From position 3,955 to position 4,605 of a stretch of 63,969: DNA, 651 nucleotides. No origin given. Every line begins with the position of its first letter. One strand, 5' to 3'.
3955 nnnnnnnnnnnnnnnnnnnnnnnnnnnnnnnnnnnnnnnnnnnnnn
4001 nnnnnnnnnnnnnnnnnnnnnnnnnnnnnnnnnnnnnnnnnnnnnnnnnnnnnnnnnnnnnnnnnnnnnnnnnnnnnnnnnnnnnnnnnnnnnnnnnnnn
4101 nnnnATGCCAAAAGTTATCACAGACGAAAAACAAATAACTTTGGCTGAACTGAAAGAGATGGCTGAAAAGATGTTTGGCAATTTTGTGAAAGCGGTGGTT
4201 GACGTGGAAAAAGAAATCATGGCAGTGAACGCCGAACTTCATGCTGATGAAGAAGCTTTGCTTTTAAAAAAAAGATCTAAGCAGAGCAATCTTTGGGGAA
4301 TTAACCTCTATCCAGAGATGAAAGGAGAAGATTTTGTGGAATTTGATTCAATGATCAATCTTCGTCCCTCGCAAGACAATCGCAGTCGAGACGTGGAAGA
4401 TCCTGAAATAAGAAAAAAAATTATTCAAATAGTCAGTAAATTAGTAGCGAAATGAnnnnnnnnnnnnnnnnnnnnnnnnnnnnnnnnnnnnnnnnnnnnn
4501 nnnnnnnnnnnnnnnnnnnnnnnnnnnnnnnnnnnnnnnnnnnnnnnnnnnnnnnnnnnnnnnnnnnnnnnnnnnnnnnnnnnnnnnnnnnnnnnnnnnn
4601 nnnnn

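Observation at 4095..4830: DUF5674 gene pair inserted at the tyrS start, duplicating the tyrS 5' end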

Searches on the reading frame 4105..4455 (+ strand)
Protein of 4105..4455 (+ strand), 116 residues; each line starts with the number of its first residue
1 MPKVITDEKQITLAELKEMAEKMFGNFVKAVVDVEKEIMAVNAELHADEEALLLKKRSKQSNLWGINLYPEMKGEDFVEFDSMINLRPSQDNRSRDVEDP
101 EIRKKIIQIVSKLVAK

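Call 3: search_protein_families(library=pfam, proteins=[window:4105-4455:+], max_evalue=0.1)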
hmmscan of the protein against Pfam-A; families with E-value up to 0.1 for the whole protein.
window:4105-4455:+ (116 aa): 3 families
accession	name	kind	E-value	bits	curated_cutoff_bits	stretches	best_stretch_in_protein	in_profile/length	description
PF18924.5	DUF5674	-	1.8e-38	131.3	27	1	8-113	4-109/109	Protein of unknown function (DUF5674)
PF00778.23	DIX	-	0.033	14.5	22.2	1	4-52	19-66/77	DIX domain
PF19304.4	PGDH_inter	-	0.076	13.6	27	0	3-51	65-113/119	D-3-phosphoglycerate dehydrogenase intervening domain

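Call 6: find_homologous_proteins(query=window:4105-4455:+, max_evalue=0.001)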
Query window:4105-4455:+ (116 aa): 7996 proteins with E <= 0.001 among 8000 candidates; the best 120 are listed.
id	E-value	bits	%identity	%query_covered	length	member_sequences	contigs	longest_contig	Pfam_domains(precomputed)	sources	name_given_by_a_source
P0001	3.2e-66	238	100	100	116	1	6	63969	PF18924.5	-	-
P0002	3.7e-48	180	76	98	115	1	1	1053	PF18924.5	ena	-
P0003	8.1e-48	179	80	94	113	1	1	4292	PF18924.5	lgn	-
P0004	1.9e-47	178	74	100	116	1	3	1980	PF18924.5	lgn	-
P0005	3.8e-47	177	80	94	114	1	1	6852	PF18924.5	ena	-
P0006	4.4e-47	176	76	98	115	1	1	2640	PF18924.5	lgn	-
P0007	4.7e-47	176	74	98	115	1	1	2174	PF18924.5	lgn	-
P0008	6.9e-47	176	78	94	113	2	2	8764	PF18924.5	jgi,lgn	jgi:hypothetical protein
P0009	6.9e-47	176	74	98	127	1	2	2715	PF18924.5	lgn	-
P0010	8.3e-47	176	74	94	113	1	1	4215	PF18924.5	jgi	jgi:hypothetical protein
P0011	2.6e-46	174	77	98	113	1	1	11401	PF18924.5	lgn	-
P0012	2.9e-46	174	73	97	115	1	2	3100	PF18924.5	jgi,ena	-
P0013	3.4e-46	174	74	98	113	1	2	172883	PF18924.5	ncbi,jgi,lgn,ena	ncbi:MAG: DUF5674 family protein [Parcubacteria group bacterium]|jgi:hypothetical protein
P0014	3.4e-46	174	79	94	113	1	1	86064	PF18924.5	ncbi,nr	ncbi:MAG: DUF5674 family protein [bacterium]|nr:DUF5674 family protein [bacterium]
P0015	4.1e-46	173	73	98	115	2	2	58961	PF18924.5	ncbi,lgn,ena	-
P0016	5.0e-46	173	73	98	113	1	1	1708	PF18924.5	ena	-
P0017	5.3e-46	173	74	94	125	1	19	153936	PF18924.5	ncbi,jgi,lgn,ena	-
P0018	5.8e-46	173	74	94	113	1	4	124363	PF18924.5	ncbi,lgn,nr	ncbi:MAG: hypothetical protein A2359_00260 [Candidatus Moranbacteria bacterium RIFOXYB1_FULL_43_19]|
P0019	6.6e-46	173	74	94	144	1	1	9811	PF18924.5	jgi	jgi:hypothetical protein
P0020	8.0e-46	172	75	98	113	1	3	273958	PF18924.5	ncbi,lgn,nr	ncbi:MAG: DUF5674 family protein [Candidatus Pacebacteria bacterium]|nr:DUF5674 family protein [Cand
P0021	8.3e-46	172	72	98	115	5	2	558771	PF18924.5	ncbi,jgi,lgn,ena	ncbi:MAG: DUF5674 family protein [Parcubacteria group bacterium]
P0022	9.3e-46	172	73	98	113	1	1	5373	PF18924.5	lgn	-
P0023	9.5e-46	172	79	93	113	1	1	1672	PF18924.5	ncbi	-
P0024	1.0e-45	172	71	98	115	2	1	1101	PF18924.5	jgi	-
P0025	1.1e-45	172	77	94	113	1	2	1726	PF18924.5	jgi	jgi:hypothetical protein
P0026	1.4e-45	172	71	98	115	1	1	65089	PF18924.5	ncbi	-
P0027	1.6e-45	171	71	98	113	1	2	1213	PF18924.5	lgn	-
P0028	1.6e-45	171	75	98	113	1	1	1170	PF18924.5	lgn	-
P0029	1.6e-45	171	76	94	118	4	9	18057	PF18924.5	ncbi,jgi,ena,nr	ncbi:MAG: hypothetical protein CO141_03790 [Candidatus Moranbacteria bacterium CG_4_9_14_3_um_filter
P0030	1.8e-45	171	73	97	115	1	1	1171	PF18924.5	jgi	jgi:hypothetical protein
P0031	1.9e-45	171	76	94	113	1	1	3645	PF18924.5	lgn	-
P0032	1.9e-45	171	72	98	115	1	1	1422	PF18924.5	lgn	-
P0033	1.9e-45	171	73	98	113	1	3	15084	PF18924.5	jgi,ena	-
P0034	2.7e-45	171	74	97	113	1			PF18924.5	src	-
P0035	2.8e-45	171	75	94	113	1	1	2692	PF18924.5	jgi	jgi:hypothetical protein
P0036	2.8e-45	171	74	98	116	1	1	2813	PF18924.5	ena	-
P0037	2.9e-45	171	72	93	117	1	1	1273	PF18924.5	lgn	-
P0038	3.6e-45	170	67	97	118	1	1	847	PF18924.5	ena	-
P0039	3.8e-45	170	78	92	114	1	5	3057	PF18924.5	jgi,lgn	-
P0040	4.0e-45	170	73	94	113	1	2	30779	PF18924.5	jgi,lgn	-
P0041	4.5e-45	170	75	94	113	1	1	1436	PF18924.5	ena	-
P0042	4.9e-45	170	71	98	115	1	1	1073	PF18924.5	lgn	-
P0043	5.0e-45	170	71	98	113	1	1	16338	PF18924.5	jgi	jgi:hypothetical protein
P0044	5.5e-45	170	76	94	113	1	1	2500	PF18924.5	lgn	-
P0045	5.5e-45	170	76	94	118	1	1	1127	PF18924.5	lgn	-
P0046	5.9e-45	170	77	92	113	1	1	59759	PF18924.5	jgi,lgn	jgi:hypothetical protein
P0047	6.0e-45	170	73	98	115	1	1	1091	PF18924.5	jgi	jgi:hypothetical protein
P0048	7.7e-45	169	74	94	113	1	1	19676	PF18924.5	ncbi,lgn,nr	ncbi:MAG: DUF5674 family protein [Candidatus Moranbacteria bacterium]|nr:DUF5674 family protein [Can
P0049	8.5e-45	169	70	98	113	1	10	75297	PF18924.5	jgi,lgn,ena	jgi:hypothetical protein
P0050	8.7e-45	169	74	98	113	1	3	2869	PF18924.5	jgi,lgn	-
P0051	9.1e-45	169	75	88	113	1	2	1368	PF18924.5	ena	-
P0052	9.3e-45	169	74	94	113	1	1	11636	PF18924.5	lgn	-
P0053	1.0e-44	169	73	98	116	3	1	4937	PF18924.5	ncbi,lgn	-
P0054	1.1e-44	169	69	97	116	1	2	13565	PF18924.5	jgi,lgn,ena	-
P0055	1.1e-44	169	74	98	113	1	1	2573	PF18924.5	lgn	-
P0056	1.2e-44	169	72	100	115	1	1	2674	PF18924.5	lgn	-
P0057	1.2e-44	169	70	98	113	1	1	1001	PF18924.5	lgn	-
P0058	1.2e-44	169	68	98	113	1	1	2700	PF18924.5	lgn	-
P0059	1.5e-44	168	74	92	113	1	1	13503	PF18924.5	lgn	-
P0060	1.5e-44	168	74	92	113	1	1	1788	PF18924.5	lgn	-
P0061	1.9e-44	168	68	98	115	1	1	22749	PF18924.5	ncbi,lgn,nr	ncbi:MAG: DUF5674 family protein [Candidatus Moranbacteria bacterium]|nr:DUF5674 family protein [Can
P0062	2.0e-44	168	69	98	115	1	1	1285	PF18924.5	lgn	-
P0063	2.0e-44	168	74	93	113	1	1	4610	PF18924.5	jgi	-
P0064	2.0e-44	168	76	92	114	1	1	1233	PF18924.5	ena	-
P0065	2.2e-44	168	72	94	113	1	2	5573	PF18924.5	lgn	-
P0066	2.3e-44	168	72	94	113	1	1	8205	PF18924.5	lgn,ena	-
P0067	2.4e-44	168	73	94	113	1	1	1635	PF18924.5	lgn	-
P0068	2.5e-44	168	75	94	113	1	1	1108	PF18924.5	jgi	jgi:hypothetical protein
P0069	2.6e-44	168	77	94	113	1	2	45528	PF18924.5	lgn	-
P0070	2.8e-44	167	71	98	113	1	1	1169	PF18924.5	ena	-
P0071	2.8e-44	167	75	97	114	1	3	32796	PF18924.5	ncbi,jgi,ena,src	-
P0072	2.9e-44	167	77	92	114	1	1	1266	PF18924.5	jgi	-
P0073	3.0e-44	167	72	94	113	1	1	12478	PF18924.5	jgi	jgi:hypothetical protein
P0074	3.1e-44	167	75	94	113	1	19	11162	PF18924.5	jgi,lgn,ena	-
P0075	3.3e-44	167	70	98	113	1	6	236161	PF18924.5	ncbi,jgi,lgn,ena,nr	ncbi:MAG: DUF5674 family protein [Candidatus Moranbacteria bacterium]|jgi:hypothetical protein|nr:DU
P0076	3.4e-44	167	73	97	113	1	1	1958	PF18924.5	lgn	-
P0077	3.5e-44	167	75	93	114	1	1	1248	PF18924.5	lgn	-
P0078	3.9e-44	167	71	100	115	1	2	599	PF18924.5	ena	-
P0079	4.3e-44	167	76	92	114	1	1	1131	PF18924.5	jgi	-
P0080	4.6e-44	167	77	92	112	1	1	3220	PF18924.5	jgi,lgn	-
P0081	4.6e-44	167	71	98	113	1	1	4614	PF18924.5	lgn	-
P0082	4.6e-44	167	75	94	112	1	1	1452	PF18924.5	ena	-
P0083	5.0e-44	167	74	98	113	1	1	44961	PF18924.5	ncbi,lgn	-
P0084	5.1e-44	167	76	94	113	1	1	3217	PF18924.5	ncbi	-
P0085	5.1e-44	167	74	94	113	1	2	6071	PF18924.5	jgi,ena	-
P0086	5.2e-44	167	69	98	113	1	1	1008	PF18924.5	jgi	jgi:hypothetical protein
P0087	6.0e-44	166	71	98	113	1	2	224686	PF18924.5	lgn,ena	-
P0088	6.0e-44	166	74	94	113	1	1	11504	PF18924.5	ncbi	ncbi:MAG: DUF5674 family protein [Parcubacteria group bacterium]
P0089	6.2e-44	166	71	97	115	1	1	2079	PF18924.5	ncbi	-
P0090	6.7e-44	166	75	93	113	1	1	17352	PF18924.5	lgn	-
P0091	6.7e-44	166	75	79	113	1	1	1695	PF18924.5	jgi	jgi:hypothetical protein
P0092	6.7e-44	166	72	94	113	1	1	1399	PF18924.5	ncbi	-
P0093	6.7e-44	166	69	97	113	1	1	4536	PF18924.5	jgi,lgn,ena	-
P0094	7.1e-44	166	74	98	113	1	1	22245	PF18924.5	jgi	jgi:hypothetical protein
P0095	7.3e-44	166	74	94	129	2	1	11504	PF18924.5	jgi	jgi:hypothetical protein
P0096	7.3e-44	166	77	80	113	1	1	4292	PF18924.5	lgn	-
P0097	7.4e-44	166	72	94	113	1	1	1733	PF18924.5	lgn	-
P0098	7.5e-44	166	74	94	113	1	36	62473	PF18924.5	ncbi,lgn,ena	-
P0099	7.5e-44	166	75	94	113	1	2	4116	PF18924.5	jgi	jgi:hypothetical protein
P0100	7.8e-44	166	72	91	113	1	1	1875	PF18924.5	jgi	jgi:hypothetical protein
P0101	7.8e-44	166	68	98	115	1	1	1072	PF18924.5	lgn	-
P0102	8.5e-44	166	74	98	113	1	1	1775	PF18924.5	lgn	-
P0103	8.5e-44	166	74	94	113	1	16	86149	PF18924.5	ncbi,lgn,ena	-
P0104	9.6e-44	166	70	98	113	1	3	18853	PF18924.5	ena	-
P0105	9.8e-44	166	72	94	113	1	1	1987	PF18924.5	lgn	-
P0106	1.0e-43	166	75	94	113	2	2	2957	PF18924.5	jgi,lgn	-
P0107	1.0e-43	166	72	94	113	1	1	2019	PF18924.5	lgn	-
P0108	1.1e-43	166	72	92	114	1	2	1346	PF18924.5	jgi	jgi:hypothetical protein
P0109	1.1e-43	166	71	98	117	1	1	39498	PF18924.5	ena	-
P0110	1.1e-43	165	69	98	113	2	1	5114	PF18924.5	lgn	-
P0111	1.1e-43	165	74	91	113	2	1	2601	PF18924.5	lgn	-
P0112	1.2e-43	165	72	92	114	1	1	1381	PF18924.5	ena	-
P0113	1.2e-43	165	72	94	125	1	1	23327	PF18924.5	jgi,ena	-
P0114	1.2e-43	165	72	98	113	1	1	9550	PF18924.5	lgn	-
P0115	1.2e-43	165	74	92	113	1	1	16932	PF18924.5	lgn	-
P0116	1.3e-43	165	69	98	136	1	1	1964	PF18924.5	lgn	-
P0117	1.3e-43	165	74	94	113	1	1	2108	PF18924.5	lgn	-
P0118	1.3e-43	165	71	98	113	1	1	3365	PF18924.5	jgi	jgi:hypothetical protein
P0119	1.4e-43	165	67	98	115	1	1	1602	PF18924.5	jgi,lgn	jgi:hypothetical protein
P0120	1.4e-43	165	68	98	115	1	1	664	PF18924.5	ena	-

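Call 12: find_encoding_contigs(protein=P0001, flank=3000, max_places=6)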
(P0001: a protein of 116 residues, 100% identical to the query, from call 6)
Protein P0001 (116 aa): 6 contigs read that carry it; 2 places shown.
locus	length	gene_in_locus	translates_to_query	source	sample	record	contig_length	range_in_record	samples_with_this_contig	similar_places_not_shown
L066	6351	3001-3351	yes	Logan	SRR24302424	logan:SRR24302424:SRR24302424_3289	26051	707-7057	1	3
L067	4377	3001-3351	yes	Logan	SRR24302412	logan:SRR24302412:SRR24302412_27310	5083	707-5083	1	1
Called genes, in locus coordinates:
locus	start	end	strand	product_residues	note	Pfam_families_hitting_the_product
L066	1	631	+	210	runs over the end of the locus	-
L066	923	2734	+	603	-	PF01411:tRNA-synt_2c, PF07973:tRNA_SAD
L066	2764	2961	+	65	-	-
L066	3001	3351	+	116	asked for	PF18924:DUF5674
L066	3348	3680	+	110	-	-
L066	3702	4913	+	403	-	PF00579:tRNA-synt_1b, PF22421:SYY_C-terminal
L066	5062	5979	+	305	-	-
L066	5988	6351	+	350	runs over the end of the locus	PF02912:Phe_tRNA-synt_N, PF01409:tRNA-synt_2d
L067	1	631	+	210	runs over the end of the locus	-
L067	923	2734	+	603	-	PF01411:tRNA-synt_2c, PF07973:tRNA_SAD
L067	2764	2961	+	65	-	-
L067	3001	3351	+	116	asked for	PF18924:DUF5674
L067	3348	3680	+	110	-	-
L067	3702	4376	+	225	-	?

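Call 13: find_encoding_contigs(protein=P0004, flank=3000, max_places=4)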
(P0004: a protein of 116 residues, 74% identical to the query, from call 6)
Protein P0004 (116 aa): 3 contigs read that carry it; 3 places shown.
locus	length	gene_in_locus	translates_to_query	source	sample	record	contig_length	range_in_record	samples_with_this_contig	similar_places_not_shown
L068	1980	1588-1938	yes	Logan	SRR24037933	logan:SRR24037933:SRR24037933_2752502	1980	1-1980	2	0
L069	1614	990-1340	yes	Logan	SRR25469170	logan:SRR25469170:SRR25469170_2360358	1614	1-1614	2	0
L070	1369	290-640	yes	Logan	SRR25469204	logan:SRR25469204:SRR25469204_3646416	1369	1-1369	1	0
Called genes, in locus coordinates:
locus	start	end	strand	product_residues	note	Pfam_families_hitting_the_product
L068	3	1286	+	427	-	?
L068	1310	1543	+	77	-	-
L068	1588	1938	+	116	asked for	PF18924:DUF5674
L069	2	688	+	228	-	?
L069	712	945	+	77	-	-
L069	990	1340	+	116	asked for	PF18924:DUF5674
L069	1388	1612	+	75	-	?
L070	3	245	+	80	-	?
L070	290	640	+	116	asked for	PF18924:DUF5674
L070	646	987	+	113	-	-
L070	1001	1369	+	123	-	?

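Call 17: find_related_loci(query=window:4105-4452:+, collection=metagenome_contigs, flank=4000)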
Query window:4105-4452:+ (116 aa) in metagenome_contigs; peptide patterns used: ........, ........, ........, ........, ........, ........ (x = any residue, [..] = any of these).
600 stretches matched a pattern (row limit reached: there are more); 488 encode a relative of the query (tblastn E <= 1e-3); the best 80 are kept; 80 distinct loci.
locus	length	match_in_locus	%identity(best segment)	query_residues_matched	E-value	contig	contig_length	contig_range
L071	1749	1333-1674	75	3-116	8e-57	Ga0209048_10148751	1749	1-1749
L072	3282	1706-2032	78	8-116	3e-54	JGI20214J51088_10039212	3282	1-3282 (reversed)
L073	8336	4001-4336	74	3-116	9e-54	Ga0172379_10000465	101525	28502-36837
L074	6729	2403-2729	74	8-116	4e-53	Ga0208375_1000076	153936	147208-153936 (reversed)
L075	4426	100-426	74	8-116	3e-53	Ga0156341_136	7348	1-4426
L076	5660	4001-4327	76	8-116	2e-52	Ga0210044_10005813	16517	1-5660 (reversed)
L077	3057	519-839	78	8-114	2e-52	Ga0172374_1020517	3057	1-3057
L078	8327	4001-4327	73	8-116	4e-52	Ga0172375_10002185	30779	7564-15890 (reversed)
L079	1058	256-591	74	3-116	6e-55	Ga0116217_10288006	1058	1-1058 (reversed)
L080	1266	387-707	77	8-114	7e-54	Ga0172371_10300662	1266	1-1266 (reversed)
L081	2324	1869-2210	72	1-116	6e-52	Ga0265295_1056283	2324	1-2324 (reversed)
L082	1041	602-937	75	3-114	3e-54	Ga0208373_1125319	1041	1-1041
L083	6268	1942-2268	72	8-116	2e-51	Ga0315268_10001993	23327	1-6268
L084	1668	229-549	75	8-114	3e-52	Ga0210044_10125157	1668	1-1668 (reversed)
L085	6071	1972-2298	74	8-116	5e-51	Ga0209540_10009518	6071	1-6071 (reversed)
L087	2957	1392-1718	75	8-116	5e-51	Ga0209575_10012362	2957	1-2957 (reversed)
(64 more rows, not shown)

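Call 22: find_encoding_contigs(protein=P0005, flank=3000, max_places=3)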
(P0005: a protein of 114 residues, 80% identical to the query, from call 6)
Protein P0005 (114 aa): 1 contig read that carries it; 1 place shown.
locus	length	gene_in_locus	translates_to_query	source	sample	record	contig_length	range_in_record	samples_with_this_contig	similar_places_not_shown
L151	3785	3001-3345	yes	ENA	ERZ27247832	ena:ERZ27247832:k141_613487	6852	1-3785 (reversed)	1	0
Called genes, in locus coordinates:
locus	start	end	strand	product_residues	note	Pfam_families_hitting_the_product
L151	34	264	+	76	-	-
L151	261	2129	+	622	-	PF01411:tRNA-synt_2c, PF07973:tRNA_SAD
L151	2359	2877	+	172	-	-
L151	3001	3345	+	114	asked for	PF18924:DUF5674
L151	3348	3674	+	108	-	-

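Call 23: find_encoding_contigs(protein=P0056, flank=3000, max_places=3)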
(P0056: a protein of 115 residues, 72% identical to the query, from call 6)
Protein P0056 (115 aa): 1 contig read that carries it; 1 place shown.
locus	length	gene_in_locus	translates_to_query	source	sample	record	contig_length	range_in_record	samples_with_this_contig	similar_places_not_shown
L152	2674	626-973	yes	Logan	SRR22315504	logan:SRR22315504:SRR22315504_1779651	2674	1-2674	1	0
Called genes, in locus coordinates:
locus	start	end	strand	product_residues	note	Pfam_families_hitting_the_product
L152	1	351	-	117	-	?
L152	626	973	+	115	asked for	PF18924:DUF5674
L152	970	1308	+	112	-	-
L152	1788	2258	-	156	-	-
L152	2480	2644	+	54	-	-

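Call 26: search_protein_families(library=ncbifam, proteins=[window:4105-4455:+], max_evalue=1)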
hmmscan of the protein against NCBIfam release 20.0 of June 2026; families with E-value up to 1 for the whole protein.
window:4105-4455:+ (116 aa): 0 families

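Call 27: search_protein_families(library=padloc, proteins=[window:4105-4455:+], max_evalue=1)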
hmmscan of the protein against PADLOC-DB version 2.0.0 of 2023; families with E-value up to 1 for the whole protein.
window:4105-4455:+ (116 aa): 0 families

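Call 37: predict_structure(alignment_id=A1)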
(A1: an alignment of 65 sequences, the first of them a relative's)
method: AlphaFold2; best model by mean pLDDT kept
length: 116 residues; sequences in the alignment: 65
mean_pLDDT: 95.4   pTM: 0.90
mean pLDDT of the five models: 95.4, 95.3, 94.2, 92.0, 84.8
residues with pLDDT >= 90: 105; 70-90: 11; 50-70: 0; < 50: 0
segments of 3 or more residues with pLDDT < 50: none
pLDDT, mean of each block of 10 residues (from residue 1): 94 95 89 99 97 98 97 91 97 97 98 92
secondary structure, 60 per line:
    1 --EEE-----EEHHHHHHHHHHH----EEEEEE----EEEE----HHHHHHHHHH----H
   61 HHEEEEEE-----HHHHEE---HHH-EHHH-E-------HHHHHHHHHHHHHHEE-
elements in order: E3-5 H13-23 E28-33 E38-41 H46-55 E63-68 H74-77 H100-113

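Call 41: fold_search(model_id=the predicted structure, library=pdb)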
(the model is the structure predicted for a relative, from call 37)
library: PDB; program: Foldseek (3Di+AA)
matches with E <= 10: 76; with E <= 0.001: 0
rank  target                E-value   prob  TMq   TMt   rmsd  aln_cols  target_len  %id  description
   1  2f9z_C                5.4e-01  0.20  0.35  0.27  10.0       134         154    8  Complex between the chemotaxis deamidase CheD and the chemotaxis phosphatase CheC from Thermotoga maritima (released 2006-06-06)
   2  1xfj                  1.4e+00  0.30  0.29  0.14   3.0        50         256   16  Crystal structure of protein CC_0490 from Caulobacter crescentus, Pfam DUF152 (released 2004-09-21)
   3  7bpl_MODEL_1_A        1.4e+00  0.09  0.31  0.32   7.7       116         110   15  Solution NMR structure of NF1; de novo designed protein with a novel fold (released 2021-03-24)
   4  6fcx_B                1.4e+00  0.02  0.15  0.05  17.4       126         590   13  Structure of human 5,10-methylenetetrahydrofolate reductase (MTHFR) (released 2018-05-16)
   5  1w81                  1.5e+00  0.02  0.16  0.07  11.8       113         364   15  Crystal structure of apical membrane antigen 1 from Plasmodium vivax (released 2005-03-01)
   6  9r2r_B                2.2e+00  0.03  0.23  0.20  13.3       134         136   12  De novo designed M7 protein fold (released 2025-05-14)
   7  6fcx_A                2.2e+00  0.01  0.15  0.05  14.9       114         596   13  Structure of human 5,10-methylenetetrahydrofolate reductase (MTHFR) (released 2018-05-16)
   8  9mgw_D                3.0e+00  0.02  0.19  0.16   9.7        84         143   14  Dunaliella salina PSI-LHCI-TIDI1 supercomplex (released 2025-06-25)
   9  4uv6_B                3.4e+00  0.01  0.17  0.07  13.6       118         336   14  Crystal structure of apical membrane antigen 1 from Plasmodium knowlesi (released 2015-04-29)
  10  8gid                  3.4e+00  0.01  0.16  0.07  12.8       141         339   12  Crystal structure of a strain-transcending single-component Plasmodium falciparum AMA1-RON2L structure-based design immu (released 2023-08-30)
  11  8qa5_A                3.8e+00  0.01  0.15  0.05  16.9       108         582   15  MTHFR + SAH asymmetric dis-inhibited state (released 2023-11-08)
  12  8qu7_E                4.1e+00  0.03  0.15  0.08   7.0        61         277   13  Crystal structure of the Plasmodium falciparum Apical membrane antigen (AMA1) in complex with single domain i-body WD3 (released 2024-07-03)
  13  9j46_F                4.1e+00  0.01  0.20  0.19  14.6       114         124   14  Crystal structure of ASFV E146L (released 2025-01-01)
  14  1z40_E                4.3e+00  0.03  0.15  0.07   7.1        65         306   12  AMA1 from Plasmodium falciparum (released 2005-08-16)
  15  3hms                  4.6e+00  0.04  0.19  0.23   5.5        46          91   13  Crystal Crystal structure of the N-terminal fragment (28-126) of the human hepatocyte growth factor/scatter factor, orth (released 2010-06-09)
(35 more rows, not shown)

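Call 47: search_protein_families(library=pfam, alignment_id=A3, max_evalue=0.00001)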
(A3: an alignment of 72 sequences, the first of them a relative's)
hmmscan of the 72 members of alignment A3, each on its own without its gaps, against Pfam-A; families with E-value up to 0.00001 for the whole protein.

A. member 1, L072:579-1556:+ (326 aa): 1 family
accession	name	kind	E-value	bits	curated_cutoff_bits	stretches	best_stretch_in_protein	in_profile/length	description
PF01979.26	Amidohydro_1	-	5.5e-60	203.9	25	1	7-304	4-305/345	Amidohydrolase family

B. families by the number of members that match (of 72 scanned): 114 families (the first 25 are shown)
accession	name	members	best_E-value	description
PF00587.30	tRNA-synt_2b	5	1.2e-32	tRNA synthetase class II core domain (G, H, P, S and T)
PF00535.33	Glycos_transf_2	4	2.1e-31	Glycosyl transferase family 2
PF03129.25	HGTP_anticodon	4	3.2e-19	Anticodon binding domain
PF00005.33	ABC_tran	3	3.7e-31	ABC transporter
PF08843.17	AbiEii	3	6.9e-18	Nucleotidyl transferase AbiEii toxin, Type IV TA system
PF00152.25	tRNA-synt_2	2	3.9e-66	tRNA synthetases class II (D, K and N)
PF00155.27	Aminotran_1_2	2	4.6e-24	Aminotransferase class I and II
PF13304.12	AAA_21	2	8.6e-17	AAA domain, putative AbiEii toxin, Type IV TA system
PF01336.31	tRNA_anti-codon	2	1.4e-16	OB-fold nucleic acid binding domain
PF10111.15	Glyco_tranf_2_2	2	2e-14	Glycosyltransferase like family 2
PF02463.25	SMC_N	2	6.4e-13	RecF/RecN/SMC N terminal domain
PF08308.17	PEGA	2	7.6e-13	PEGA domain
PF07517.20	SecA_DEAD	1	1.9e-132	SecA DEAD-like domain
PF03405.20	FA_desaturase_2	1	4.4e-131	Fatty acid desaturase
PF01411.24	tRNA-synt_2c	1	5e-116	tRNA synthetases class II (A)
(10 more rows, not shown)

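Call 77: search_protein_representatives(alignment_id=A1)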
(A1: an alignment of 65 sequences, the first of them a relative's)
Query: 65 sequences, 113 profile positions. Proteins with E-value up to 0.001 (for the whole library): 1733; up to 1e-10: 882; up to 1e-30: 82. The best 150 are listed.
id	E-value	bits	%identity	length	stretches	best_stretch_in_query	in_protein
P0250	1.1e-49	183.4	-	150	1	1-112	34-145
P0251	1.1e-48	180.2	-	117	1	1-108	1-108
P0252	4.2e-48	178.3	-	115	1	1-113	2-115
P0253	4.5e-47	175.0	-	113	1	1-113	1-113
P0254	1.4e-45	170.2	-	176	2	1-83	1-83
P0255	2.1e-44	166.4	-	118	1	1-112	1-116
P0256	6.6e-44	164.8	-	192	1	2-113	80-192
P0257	9.0e-44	164.3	-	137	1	1-112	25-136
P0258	9.4e-44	164.3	-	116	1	1-112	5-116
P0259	2.4e-43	163.0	-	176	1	1-112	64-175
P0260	3.0e-42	159.4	-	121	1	3-112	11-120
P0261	3.8e-42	159.1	-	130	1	1-112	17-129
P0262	5.8e-42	158.5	-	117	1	1-112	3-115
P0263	2.8e-41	156.3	-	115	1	5-112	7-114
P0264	4.1e-41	155.8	-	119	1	1-113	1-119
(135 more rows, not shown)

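Call 85: search_protein_families(library=phrogs, proteins=[window:4105-4455:+], max_evalue=0.01)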
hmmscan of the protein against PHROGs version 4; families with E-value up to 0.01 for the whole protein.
window:4105-4455:+ (116 aa): 0 families
